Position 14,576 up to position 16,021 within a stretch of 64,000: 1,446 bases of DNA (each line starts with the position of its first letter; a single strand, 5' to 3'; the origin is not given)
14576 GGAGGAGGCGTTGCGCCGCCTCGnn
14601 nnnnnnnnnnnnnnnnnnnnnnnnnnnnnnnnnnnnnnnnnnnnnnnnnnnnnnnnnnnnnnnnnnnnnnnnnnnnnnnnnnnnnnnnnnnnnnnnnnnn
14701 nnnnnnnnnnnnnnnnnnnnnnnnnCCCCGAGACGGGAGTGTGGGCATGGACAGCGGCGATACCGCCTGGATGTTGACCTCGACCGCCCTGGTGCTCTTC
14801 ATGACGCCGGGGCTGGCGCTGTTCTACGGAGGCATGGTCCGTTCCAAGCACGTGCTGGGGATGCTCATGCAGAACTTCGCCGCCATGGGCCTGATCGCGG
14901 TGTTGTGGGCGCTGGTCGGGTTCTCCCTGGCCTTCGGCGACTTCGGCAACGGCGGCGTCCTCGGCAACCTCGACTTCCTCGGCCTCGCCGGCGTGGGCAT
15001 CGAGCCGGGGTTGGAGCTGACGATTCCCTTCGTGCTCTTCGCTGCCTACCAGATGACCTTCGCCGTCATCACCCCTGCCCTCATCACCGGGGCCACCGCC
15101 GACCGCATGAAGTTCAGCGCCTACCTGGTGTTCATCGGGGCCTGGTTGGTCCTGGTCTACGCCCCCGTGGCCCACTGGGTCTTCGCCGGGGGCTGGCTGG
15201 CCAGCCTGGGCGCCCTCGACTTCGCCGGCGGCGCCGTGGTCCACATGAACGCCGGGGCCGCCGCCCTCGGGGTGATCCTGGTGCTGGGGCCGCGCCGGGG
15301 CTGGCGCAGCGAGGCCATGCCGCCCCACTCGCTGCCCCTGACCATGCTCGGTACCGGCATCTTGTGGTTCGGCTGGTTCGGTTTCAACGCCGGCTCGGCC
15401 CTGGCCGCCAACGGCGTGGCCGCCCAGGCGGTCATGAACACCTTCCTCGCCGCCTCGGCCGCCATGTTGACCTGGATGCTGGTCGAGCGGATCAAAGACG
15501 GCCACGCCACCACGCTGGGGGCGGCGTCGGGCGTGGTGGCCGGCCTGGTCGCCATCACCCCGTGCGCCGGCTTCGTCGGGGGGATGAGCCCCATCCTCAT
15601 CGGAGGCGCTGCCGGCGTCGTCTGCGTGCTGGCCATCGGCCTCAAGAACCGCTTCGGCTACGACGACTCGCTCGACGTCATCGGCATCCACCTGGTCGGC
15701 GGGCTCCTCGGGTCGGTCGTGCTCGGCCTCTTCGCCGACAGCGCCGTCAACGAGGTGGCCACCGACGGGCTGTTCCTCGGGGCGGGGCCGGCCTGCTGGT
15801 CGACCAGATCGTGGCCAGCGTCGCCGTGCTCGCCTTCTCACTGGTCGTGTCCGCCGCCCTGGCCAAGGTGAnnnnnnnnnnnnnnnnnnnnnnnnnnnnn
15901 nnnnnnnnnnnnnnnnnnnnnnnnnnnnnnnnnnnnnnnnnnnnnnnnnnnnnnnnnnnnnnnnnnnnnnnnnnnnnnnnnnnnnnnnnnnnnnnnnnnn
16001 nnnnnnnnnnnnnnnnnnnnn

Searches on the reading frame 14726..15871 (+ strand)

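Call 54: search_protein_families(library=pfam, proteins=[window:14726-15871:+], max_evalue=0.0001)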
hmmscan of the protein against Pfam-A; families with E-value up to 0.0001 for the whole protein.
window:14726-15871:+ (381 aa): 1 family
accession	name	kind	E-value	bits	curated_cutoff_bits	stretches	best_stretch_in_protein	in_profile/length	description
PF00909.26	Ammonium_transp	-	6.4e-105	351.6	23.2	1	14-352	1-342/399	Ammonium Transporter Family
